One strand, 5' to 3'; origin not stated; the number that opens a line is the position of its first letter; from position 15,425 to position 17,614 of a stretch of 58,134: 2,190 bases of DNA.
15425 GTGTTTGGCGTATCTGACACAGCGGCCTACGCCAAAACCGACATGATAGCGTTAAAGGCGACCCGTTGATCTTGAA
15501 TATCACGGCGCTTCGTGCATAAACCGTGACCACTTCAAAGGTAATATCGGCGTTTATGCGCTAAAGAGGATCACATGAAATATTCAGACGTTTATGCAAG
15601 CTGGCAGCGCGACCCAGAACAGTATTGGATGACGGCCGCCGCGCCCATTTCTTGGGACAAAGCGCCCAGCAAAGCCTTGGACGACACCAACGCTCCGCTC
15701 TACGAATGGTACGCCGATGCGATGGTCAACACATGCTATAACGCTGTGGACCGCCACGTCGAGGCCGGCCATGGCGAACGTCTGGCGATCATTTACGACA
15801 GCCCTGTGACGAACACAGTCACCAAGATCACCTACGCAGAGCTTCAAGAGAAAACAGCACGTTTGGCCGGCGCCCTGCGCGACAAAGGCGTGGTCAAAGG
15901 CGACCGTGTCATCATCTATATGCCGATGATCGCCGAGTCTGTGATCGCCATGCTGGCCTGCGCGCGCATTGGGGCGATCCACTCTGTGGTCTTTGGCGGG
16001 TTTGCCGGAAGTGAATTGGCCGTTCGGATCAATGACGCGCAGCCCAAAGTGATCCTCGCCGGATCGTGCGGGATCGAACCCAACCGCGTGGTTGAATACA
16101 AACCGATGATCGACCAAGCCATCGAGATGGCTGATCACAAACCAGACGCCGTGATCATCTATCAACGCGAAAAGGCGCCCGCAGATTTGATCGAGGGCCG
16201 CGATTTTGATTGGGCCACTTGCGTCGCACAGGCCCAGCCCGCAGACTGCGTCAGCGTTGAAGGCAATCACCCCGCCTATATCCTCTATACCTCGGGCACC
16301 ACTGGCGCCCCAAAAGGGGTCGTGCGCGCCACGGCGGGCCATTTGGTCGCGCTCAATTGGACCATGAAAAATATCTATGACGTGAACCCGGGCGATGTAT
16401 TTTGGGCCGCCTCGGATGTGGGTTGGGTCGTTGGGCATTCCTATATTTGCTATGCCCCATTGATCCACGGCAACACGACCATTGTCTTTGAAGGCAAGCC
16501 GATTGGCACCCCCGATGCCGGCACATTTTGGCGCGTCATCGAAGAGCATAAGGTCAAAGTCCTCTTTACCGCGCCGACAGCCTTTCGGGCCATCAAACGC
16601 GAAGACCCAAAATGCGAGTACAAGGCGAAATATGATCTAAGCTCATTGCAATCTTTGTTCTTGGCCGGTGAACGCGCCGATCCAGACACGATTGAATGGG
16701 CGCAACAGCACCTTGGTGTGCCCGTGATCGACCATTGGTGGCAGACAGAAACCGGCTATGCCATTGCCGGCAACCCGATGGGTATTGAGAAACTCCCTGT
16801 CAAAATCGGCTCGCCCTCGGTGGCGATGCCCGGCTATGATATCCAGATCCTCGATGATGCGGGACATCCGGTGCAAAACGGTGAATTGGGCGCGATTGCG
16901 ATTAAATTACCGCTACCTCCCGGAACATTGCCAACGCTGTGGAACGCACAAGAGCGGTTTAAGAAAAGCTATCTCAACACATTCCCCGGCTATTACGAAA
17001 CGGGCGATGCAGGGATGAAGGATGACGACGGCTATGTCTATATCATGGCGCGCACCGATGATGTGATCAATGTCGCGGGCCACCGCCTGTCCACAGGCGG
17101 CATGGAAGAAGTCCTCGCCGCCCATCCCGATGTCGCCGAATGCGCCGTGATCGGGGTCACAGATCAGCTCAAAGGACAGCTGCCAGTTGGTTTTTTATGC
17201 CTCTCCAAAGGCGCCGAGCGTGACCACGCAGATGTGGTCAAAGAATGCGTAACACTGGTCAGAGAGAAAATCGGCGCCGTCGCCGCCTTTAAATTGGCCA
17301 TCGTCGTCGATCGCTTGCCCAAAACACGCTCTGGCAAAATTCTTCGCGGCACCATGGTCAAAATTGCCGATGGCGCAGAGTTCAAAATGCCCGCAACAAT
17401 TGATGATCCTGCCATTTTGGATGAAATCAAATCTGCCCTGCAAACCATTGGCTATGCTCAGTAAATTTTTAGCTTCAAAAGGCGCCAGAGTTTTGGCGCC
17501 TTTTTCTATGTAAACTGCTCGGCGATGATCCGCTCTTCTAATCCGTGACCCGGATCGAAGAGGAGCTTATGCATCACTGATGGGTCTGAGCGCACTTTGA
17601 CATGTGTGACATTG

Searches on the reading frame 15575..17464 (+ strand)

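Call 77: search_protein_families(library=pfam, proteins=[window:15575-17464:+], max_evalue=0.00001)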
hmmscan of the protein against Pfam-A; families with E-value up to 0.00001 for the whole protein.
window:15575-17464:+ (629 aa): 3 families
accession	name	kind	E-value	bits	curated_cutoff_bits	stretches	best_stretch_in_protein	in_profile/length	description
PF00501.34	AMP-binding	-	4.4e-79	266.5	29.9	1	64-444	6-375/384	AMP-binding enzyme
PF13193.12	AMP-binding_C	-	1.1e-23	84.3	24.5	1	510-588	2-76/76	AMP-binding enzyme C-terminal domain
PF16177.11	ACAS_N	-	4.1e-15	55.8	27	1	3-57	1-55/55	Acetyl-coenzyme A synthetase N-terminus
